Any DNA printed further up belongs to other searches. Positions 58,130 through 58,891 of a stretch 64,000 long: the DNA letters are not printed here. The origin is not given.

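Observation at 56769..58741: Shedu-like DUF4263 nuclease plus Zn-ribbon partner, inserted as a small island between rpmE and the rpsB-tsf-pyrH operon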

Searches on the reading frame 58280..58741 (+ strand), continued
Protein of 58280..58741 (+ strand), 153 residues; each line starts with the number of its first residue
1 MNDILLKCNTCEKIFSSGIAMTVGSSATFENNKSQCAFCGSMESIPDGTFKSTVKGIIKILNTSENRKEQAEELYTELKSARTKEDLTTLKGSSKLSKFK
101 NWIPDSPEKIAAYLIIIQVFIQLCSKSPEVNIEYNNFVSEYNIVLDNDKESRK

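Call 53: fold_search(model_id=the predicted structure, library=viral)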
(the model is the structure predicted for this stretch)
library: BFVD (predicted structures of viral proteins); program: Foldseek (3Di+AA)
matches with E <= 10: 181; with E <= 0.001: 0
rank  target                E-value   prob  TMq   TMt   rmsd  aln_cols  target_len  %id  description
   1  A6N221                5.7e-02  0.38  0.22  0.19  15.7       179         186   12  Uncharacterized protein [Microbacterium phage Min1]
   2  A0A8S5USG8            9.0e-02  0.14  0.18  0.18  21.1       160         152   16  Uncharacterized protein [Myoviridae sp. ctijX18]
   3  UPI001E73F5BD         1.1e-01  0.51  0.28  0.28   9.8       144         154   19  (no name look-up for this kind of identifier)
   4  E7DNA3                6.5e-01  0.11  0.21  0.22  16.1       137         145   13  (no name in the UniProt tables at hand)
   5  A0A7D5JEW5            6.9e-01  0.06  0.16  0.15  16.0       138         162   13  Uncharacterized protein [Streptomyces phage Eklok]
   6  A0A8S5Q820            9.2e-01  0.16  0.26  0.25  12.2       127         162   14  Putative zinc finger/helix-turn-helix protein, YgiT family [Siphoviridae sp. ctdVv30]
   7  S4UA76                9.7e-01  0.06  0.17  0.19  15.2       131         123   10  Uncharacterized protein [Listeria phage LP-110]
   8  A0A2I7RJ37            1.0e+00  0.85  0.23  0.49   3.4        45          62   20  Uncharacterized protein [Vibrio phage 1.188.A._10N.286.51.A6]
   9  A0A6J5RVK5            1.2e+00  0.12  0.24  0.26  13.7       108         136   15  Lipoprotein [uncultured Caudovirales phage]
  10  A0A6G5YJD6            1.2e+00  0.82  0.22  0.58   2.7        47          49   19  (no name in the UniProt tables at hand)
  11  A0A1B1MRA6            1.4e+00  0.15  0.28  0.36   8.0       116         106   17  Uncharacterized protein [Pteropox virus]
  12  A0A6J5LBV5            1.4e+00  0.10  0.25  0.12  15.7       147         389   13  Uncharacterized protein [uncultured Caudovirales phage]
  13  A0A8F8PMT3            1.4e+00  0.04  0.18  0.07  14.7       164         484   14  Uncharacterized protein [Clandestinovirus]
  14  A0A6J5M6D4            1.5e+00  0.11  0.12  0.18  20.2        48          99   14  Uncharacterized protein [uncultured Caudovirales phage]
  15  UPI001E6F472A         1.6e+00  0.44  0.18  0.16   6.2        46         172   17  (no name look-up for this kind of identifier)
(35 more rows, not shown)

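Call 59: search_protein_families(library=padloc, proteins=[L005:2-1018:+, L006:528-1337:+, L006:1324-1908:+, L006:2505-3272:+, L007:472-999:+, L007:1255-1602:+, L001:2503-3429:+, L001:3434-5995:+, L001:6453-8858:+, L004:7817-9553:+], max_evalue=0.001)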
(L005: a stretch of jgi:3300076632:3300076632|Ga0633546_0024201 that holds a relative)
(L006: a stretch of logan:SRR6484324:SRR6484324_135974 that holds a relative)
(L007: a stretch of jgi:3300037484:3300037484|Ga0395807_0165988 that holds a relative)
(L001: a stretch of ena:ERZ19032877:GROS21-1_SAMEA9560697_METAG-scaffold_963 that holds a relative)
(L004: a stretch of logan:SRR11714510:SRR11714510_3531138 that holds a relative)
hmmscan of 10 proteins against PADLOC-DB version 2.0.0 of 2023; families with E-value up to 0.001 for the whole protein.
L005:2-1018:+ (338 aa): 0 families

L006:528-1337:+ (269 aa): 0 families

L006:1324-1908:+ (194 aa): 0 families

L006:2505-3272:+ (255 aa): 1 family
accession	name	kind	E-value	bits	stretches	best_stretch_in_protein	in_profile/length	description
PDLC04109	PD-T7-4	-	0.0002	18.9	1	114-242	66-187/211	-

L007:472-999:+ (175 aa): 0 families

L007:1255-1602:+ (115 aa): 1 family
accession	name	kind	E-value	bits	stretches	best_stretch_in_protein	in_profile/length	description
PDLC04032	PD-T4-4_A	-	0.00014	19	1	24-83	250-312/474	-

L001:2503-3429:+ (308 aa): 2 families
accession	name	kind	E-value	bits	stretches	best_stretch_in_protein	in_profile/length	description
PDLC04945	PDC-S18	-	3.3e-91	303.8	1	1-302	1-301/302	-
PDLC04946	PDC-S18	-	6.5e-42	141.8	1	2-305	22-323/365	-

L001:3434-5995:+ (853 aa): 17 families
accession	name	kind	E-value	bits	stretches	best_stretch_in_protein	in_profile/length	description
PDLC03047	REase_I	-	6.7e-54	181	2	186-626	345-738/1107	Type I restriction enzyme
PDLC03049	REase_I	-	1.1e-34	117.5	1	57-583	60-523/807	Type I restriction enzyme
PDLC03042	REase_I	-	5.6e-23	78.3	1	185-584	445-830/1170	Type I restriction enzyme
PDLC03658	mREase_IV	-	1.4e-15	54.1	1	186-337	227-372/953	Type IV methyl-directed restriction enzyme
PDLC02707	PbeA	-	2e-15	54.5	1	169-340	237-417/672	PbeA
PDLC03048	REase_I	-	5.6e-14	49.2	1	173-354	229-425/976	Type I restriction enzyme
PDLC03659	mREase_IV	-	7.6e-14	48.5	1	198-344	233-378/945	Type IV methyl-directed restriction enzyme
PDLC02704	PbeA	-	9.6e-11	38.9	1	174-363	244-434/682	PbeA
PDLC03045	REase_I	-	5.5e-10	35.8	1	207-345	288-432/995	Type I restriction enzyme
PDLC02706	PbeA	-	4e-08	30.3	1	185-354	270-446/722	PbeA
PDLC03046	REase_I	-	7.7e-07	25.4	1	182-287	261-363/1025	Type I restriction enzyme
PDLC01439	typeIV_DinG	-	1.8e-06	24.9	1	182-258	14-84/575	CAS-IV-A; associated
PDLC03040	REase_I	-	1.1e-05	21.5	1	202-568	284-652/1029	Type I restriction enzyme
PDLC04986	PDC-S28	-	4.6e-05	19.9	1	178-311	28-160/831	-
PDLC01763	Cas3b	-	0.00044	17.1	1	179-258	239-317/762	-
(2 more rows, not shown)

L001:6453-8858:+ (801 aa): 147 families (the best 25 are shown)
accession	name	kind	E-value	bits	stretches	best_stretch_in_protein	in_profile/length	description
PDLC03021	MTase_I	-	7.3e-104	346.3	1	3-445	5-452/491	Type I methyltransferase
PDLC03026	MTase_I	-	2e-61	206.7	1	61-405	52-393/487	Type I methyltransferase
PDLC03025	MTase_I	-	1.8e-56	190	1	26-381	26-381/569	Type I methyltransferase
PDLC03036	MTase_I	-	2e-39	133.5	1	122-380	184-440/635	Type I methyltransferase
PDLC03100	Specificity_I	-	9.8e-37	125.3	2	615-794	7-185/392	Type I specificity subunit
PDLC04134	mad2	-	5.3e-36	122.5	1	23-416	159-491/492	mads_2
PDLC03074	Specificity_I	-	5.9e-34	116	2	615-798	24-207/408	Type I specificity subunit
PDLC03194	Specificity_I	-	6.3e-33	112.4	1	521-789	95-370/391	Type I specificity subunit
PDLC03038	MTase_I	-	5.1e-31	105.3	2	618-769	518-667/896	Type I methyltransferase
PDLC03083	Specificity_I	-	8.9e-31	104.7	1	611-773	515-671/717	Type I specificity subunit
PDLC03624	REase_MTase_IIG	-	9.1e-31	104.6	2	449-797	883-1267/1271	Type IIG restriction enzyme-methyltransferase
PDLC03079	Specificity_I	-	3.5e-29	100.3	2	605-772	235-413/470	Type I specificity subunit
PDLC03088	Specificity_I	-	4e-28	96.4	1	639-773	25-157/649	Type I specificity subunit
PDLC03590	Specificity_II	-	9e-28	95.7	1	629-793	44-213/227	Type II specificity subunit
PDLC03018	MTase_I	-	1.3e-27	94.6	2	134-199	290-354/749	Type I methyltransferase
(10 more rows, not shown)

L004:7817-9553:+ (578 aa): 89 families (the best 25 are shown)
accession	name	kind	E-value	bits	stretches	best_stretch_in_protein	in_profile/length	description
PDLC02358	Old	-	4.8e-57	192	2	1-386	2-375/578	Old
PDLC02979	AriA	-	2.1e-31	108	1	1-340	1-373/373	-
PDLC00070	GajA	-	7.3e-30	102.1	2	1-372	1-367/596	AAA ATPase domain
PDLC00067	GajA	-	8.8e-27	91.8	2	272-535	282-501/604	AAA ATPase domain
PDLC00065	GajA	-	1.2e-26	91.7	2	126-508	173-512/670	AAA ATPase domain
PDLC00093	GajA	-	4.9e-26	89.6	3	1-62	1-62/736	AAA ATPase domain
PDLC00096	GajA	-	7.5e-25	85.7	2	1-358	1-353/630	AAA ATPase domain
PDLC00071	GajA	-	3.3e-24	83.6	3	1-78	1-82/588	AAA ATPase domain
PDLC00094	GajA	-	4.4e-24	82.9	3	1-45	1-45/569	AAA ATPase domain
PDLC00095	GajA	-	5.7e-24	82.7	2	247-504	344-570/752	AAA ATPase domain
PDLC00066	GajA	-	3.3e-23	80.1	3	1-61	1-65/567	AAA ATPase domain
PDLC00090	GajA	-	7.8e-23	79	2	1-372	1-393/659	AAA ATPase domain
PDLC00091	GajA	-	2.5e-22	77.4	1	1-370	1-369/627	AAA ATPase domain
PDLC00069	GajA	-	2.7e-22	77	3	154-367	188-406/687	AAA ATPase domain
PDLC00062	GajA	-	1.4e-21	74.6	2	255-504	267-531/639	AAA ATPase domain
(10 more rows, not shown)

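Call 60: search_protein_families(library=pfam, proteins=[L005:2-1018:+, L006:528-1337:+, L006:1324-1908:+, L006:2505-3272:+, L007:472-999:+, L007:1255-1602:+, L001:2503-3429:+, L001:8865-9530:+, L001:9541-9993:+, L003:4431-5054:-], max_evalue=0.01)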
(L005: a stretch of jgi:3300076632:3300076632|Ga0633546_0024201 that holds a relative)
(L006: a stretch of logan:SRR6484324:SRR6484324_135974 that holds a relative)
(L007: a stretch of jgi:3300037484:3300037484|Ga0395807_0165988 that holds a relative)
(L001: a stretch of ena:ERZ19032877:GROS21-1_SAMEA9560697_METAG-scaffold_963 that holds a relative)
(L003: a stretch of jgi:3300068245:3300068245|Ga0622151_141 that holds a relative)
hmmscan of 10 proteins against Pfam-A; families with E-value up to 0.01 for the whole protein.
L005:2-1018:+ (338 aa): 1 family
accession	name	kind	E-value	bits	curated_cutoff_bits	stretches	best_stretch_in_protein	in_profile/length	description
PF07731.20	Cu-oxidase_2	-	4e-21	75.6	20.4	1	230-332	33-135/137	Multicopper oxidase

L006:528-1337:+ (269 aa): 0 families

L006:1324-1908:+ (194 aa): 0 families

L006:2505-3272:+ (255 aa): 1 family
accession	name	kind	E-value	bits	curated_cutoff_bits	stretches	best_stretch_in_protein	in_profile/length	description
PF13643.11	DUF4145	-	4.7e-14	52.7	23.1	1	137-226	4-88/88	Domain of unknown function (DUF4145)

L007:472-999:+ (175 aa): 0 families

L007:1255-1602:+ (115 aa): 0 families

L001:2503-3429:+ (308 aa): 1 family
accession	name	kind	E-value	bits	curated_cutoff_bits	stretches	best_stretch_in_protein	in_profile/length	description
PF18899.5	DUF5655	-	0.00028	21.3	24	1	194-302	5-106/109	Domain of unknown function (DUF5655)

L001:8865-9530:+ (221 aa): 0 families

L001:9541-9993:+ (150 aa): 1 family
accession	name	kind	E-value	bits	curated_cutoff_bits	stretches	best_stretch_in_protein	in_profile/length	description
PF06057.17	VirJ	-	0.0086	16.4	22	0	39-88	137-187/191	Bacterial virulence protein (VirJ)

L003:4431-5054:- (207 aa): 0 families

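Call 64: search_dna_similar(query=window:58280-58741:+, collection=plasmids, mode=protein, max_evalue=0.001, max_rows=15)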
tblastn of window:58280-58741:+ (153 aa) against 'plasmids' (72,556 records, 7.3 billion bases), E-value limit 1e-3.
Records with a match: 3; places in all: 3; records where one place covers at least 80% of the query: 3.
Best place of each record, by identity: <60% 3.
By first word of the organism name: Acinetobacter 3.
By predicted mobility (MOB-suite, as given by PLSDB): non-mobilizable 3.
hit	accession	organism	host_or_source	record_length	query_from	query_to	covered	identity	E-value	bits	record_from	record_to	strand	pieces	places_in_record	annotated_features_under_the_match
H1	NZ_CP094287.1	Acinetobacter baumannii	Homo sapiens,ascites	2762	10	152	93%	26.6%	9e-4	45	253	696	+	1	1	hypothetical protein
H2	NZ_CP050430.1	Acinetobacter baumannii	Homo sapiens,BAL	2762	10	152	93%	26.6%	9e-4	45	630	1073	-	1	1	hypothetical protein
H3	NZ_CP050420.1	Acinetobacter baumannii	Homo sapiens,Pus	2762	10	152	93%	26.6%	9e-4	45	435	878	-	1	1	hypothetical protein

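Call 65: search_dna_similar(query=window:58280-58741:+, collection=phages, mode=protein, max_evalue=0.001, max_rows=15)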
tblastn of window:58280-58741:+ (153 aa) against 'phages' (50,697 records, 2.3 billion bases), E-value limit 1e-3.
No match.

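Call 66: get_annotated_region(hit=H1, flank=3000)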
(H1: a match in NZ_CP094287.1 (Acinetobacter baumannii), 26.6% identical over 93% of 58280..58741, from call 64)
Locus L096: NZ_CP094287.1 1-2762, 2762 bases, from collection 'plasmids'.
description: Acinetobacter baumannii strain NY5301 plasmid pNY5301-4, complete sequence
organism: Acinetobacter baumannii (NCBI taxid 470)
taxonomy: Bacteria; Pseudomonadota; Gammaproteobacteria; Moraxellales; Moraxellaceae; Acinetobacter; Acinetobacter baumannii
host: -; source: Homo sapiens,ascites; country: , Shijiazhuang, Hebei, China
typing (MOB-suite, as given by PLSDB): non-mobilizable
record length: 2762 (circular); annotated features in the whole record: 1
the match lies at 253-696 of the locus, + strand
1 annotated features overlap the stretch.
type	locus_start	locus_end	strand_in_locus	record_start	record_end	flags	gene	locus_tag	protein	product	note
CDS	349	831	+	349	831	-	-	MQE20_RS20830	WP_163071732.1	hypothetical protein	-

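Call 77: find_related_loci(query=A2, collection=viral_contigs, flank=5000)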
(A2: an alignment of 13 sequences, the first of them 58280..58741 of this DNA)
Query A2 (153 aa) in viral_contigs; peptide patterns used: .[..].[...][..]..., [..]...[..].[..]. (x = any residue, [..] = any of these).
68 stretches matched a pattern, but none encodes a relative of the query by tblastn (E <= 1e-3).

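Call 79: find_encoding_contigs(protein=P0138, flank=4000, max_places=4)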
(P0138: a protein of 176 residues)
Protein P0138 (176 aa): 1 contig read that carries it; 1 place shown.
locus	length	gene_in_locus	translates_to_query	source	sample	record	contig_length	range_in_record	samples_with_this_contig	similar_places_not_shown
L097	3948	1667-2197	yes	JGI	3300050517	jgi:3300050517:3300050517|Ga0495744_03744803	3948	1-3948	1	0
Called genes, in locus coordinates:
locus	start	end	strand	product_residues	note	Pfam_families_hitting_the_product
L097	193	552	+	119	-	PF00106:adh_short (weak)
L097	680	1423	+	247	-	-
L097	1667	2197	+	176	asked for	-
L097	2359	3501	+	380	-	-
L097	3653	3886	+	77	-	PF13711:DUF4160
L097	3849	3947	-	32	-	?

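Call 85: search_solved_structures(query=A2, max_evalue=1)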
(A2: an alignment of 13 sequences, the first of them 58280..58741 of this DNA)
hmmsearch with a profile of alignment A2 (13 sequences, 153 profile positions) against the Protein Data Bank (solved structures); distinct sequences matched with E-value up to 1: 4.
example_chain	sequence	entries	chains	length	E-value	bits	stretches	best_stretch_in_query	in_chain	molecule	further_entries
7rmx_A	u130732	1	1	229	0.11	15.4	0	56-98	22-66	Tunable symmetric protein, D_3_212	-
8gjg_A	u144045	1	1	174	0.41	13.5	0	43-75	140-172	gluc_A04_0005 Binder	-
1wjp_A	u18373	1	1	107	0.72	12.7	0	6-40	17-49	Zinc finger protein 295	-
5wjq_D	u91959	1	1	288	0.74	12.6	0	7-41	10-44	Zinc finger protein 568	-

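Call 86: search_solved_structures(query=A3, max_evalue=1)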
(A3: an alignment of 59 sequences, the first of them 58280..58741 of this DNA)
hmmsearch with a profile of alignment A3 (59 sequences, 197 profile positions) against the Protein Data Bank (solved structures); distinct sequences matched with E-value up to 1: 51.
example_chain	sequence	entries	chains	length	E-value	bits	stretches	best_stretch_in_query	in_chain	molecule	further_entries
5wjq_D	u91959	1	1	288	1.5e-09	41.3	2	6-42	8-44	Zinc finger protein 568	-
5v3m_C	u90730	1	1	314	5.9e-09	39.4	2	6-43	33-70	Zinc finger protein 568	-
1tf2_A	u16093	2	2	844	1e-07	35.4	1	132-189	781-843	Preprotein translocase secA subunit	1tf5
3iqy_A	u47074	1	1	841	1e-07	35.4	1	132-189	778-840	Protein translocase subunit secA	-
1ozb_I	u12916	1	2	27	1.1e-07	35.3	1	168-191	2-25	Preprotein translocase secA subunit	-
5v3j_E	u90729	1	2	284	1.8e-07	34.6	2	6-43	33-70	Zinc finger protein 568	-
9l6b_C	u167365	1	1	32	6.1e-07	32.9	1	165-188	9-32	UPF0225 protein YchJ -C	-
1sx0_A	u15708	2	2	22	6.1e-07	32.9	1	167-188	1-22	SecA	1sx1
2i13_A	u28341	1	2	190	1.3e-06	31.8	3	6-42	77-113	Aart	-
1tm6_A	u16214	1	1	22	1.6e-06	31.5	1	169-189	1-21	Preprotein translocase secA subunit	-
1mey_C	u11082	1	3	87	0.00081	22.7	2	6-44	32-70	CONSENSUS ZINC FINGER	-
5v3g_D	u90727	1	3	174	0.002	21.4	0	6-42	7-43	PR domain zinc finger protein 9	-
7txc_E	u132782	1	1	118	0.0028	20.9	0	6-42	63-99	Hypermethylated in cancer 2 protein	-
2m0d_A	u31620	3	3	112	0.0086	19.3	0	6-42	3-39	Zinc finger and BTB domain-containing protein 17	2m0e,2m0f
5egb_A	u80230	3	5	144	0.013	18.8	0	6-42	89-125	Histone-lysine N-methyltransferase PRDM9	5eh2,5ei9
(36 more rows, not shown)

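Call 88: search_dna_similar(query=L001:3434-5995:+, collection=plasmids, mode=protein, max_evalue=1e-30, max_rows=12)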
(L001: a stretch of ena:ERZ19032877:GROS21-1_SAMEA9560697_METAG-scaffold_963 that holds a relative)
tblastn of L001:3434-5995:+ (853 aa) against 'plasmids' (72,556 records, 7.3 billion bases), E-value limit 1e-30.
Records with a match: 110; places in all: 111; records where one place covers at least 80% of the query: 54.
Best place of each record, by identity: <60% 110.
By first word of the organism name: Escherichia 53; Acinetobacter 11; Vibrio 3; Klebsiella 2; Salmonella 2; Arthrobacter 2; Methylocella 2; Shewanella 2; Chryseobacterium 2; Picosynechococcus 2; and 29 more.
By predicted mobility (MOB-suite, as given by PLSDB): conjugative 55; non-mobilizable 32; mobilizable 23.
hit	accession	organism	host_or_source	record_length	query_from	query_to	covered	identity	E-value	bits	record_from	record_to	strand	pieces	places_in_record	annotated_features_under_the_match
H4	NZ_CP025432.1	Paracoccus zhejiangensis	single cell,sludge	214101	5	852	99%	50.2%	0e+0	832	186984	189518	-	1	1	DEAD/DEAH box helicase family protein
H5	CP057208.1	Escherichia coli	culture,Pooled sheep faecal samples ...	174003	1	823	96%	51.3%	0e+0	808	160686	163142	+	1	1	DEAD/DEAH box helicase family protein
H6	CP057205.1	Escherichia coli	culture,Pooled sheep faecal samples ...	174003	1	823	96%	51.3%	0e+0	808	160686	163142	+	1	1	DEAD/DEAH box helicase family protein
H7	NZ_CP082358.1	Escherichia coli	top soil suspension,Top soil and leaf ...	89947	1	823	96%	51.2%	0e+0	808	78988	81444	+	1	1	DEAD/DEAH box helicase family protein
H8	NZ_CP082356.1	Escherichia coli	-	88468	1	823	96%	51.2%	0e+0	808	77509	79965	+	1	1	DEAD/DEAH box helicase family protein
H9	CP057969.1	Escherichia coli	culture,Pooled cattle faecal samples ...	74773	1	823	96%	51.2%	0e+0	808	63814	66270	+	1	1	DEAD/DEAH box helicase family protein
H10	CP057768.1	Escherichia coli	culture,Pooled sheep faecal samples ...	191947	1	823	96%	51.2%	0e+0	808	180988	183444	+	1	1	DEAD/DEAH box helicase family protein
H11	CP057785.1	Escherichia coli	culture,Pooled sheep faecal samples ...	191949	1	823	96%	51.2%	0e+0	808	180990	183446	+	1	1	DEAD/DEAH box helicase family protein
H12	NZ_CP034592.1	Escherichia coli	anus swab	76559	1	823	96%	51.2%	0e+0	807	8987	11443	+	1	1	DEAD/DEAH box helicase family protein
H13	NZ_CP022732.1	Escherichia coli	Homo sapiens,urine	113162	1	823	96%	51.2%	0e+0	807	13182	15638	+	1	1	DEAD/DEAH box helicase family protein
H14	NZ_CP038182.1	Escherichia coli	Homo sapiens,rectal swab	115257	1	823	96%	51.2%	0e+0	807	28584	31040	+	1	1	DEAD/DEAH box helicase family protein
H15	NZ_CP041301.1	Escherichia coli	Homo sapiens,urine from healthy adult ...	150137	1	823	96%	51.2%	0e+0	807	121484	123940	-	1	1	DEAD/DEAH box helicase family protein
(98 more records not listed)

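Call 89: get_annotated_region(hit=H4, flank=5000)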
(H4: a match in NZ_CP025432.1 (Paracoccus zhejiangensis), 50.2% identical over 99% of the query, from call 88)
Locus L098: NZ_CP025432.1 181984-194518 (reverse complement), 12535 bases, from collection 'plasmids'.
description: Paracoccus zhejiangensis strain J6 plasmid pPZ02, complete sequence
organism: Paracoccus zhejiangensis (NCBI taxid 1077935)
taxonomy: Bacteria; Pseudomonadota; Alphaproteobacteria; Rhodobacterales; Paracoccaceae; Paracoccus; Paracoccus zhejiangensis
host: -; source: single cell,sludge; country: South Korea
typing (MOB-suite, as given by PLSDB): mobilizable; replicon rep_cluster_517; relaxase MOBP
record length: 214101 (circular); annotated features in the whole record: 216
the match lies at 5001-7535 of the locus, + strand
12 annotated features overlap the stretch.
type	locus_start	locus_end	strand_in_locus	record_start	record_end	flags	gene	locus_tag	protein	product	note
CDS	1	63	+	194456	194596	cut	-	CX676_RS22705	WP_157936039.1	hypothetical protein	-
CDS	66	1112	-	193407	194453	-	-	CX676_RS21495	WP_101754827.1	tyrosine-type recombinase/integrase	GO:0015074 - DNA integration [Evidence IEA]; GO:0006310 - DNA recombination [Evidence IEA]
CDS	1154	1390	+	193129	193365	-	-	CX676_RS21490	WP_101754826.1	hypothetical protein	-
CDS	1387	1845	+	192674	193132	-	-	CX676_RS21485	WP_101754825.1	type II toxin-antitoxin system VapC family toxin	-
CDS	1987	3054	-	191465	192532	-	-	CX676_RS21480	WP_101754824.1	tyrosine-type recombinase/integrase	GO:0015074 - DNA integration [Evidence IEA]; GO:0006310 - DNA recombination [Evidence IEA]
CDS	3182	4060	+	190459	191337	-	-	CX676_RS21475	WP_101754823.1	DUF1403 family protein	-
CDS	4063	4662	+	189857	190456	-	-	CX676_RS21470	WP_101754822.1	SMC-Scp complex subunit ScpB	-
CDS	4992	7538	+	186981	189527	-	-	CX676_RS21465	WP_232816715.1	DEAD/DEAH box helicase family protein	-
CDS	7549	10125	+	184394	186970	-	-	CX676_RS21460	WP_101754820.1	N-6 DNA methylase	GO:0006306 - DNA methylation [Evidence IEA]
CDS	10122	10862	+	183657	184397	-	-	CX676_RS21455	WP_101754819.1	hypothetical protein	-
CDS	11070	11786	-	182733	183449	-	-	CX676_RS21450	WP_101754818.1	DUF6602 domain-containing protein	-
CDS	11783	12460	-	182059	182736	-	-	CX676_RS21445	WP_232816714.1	hypothetical protein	-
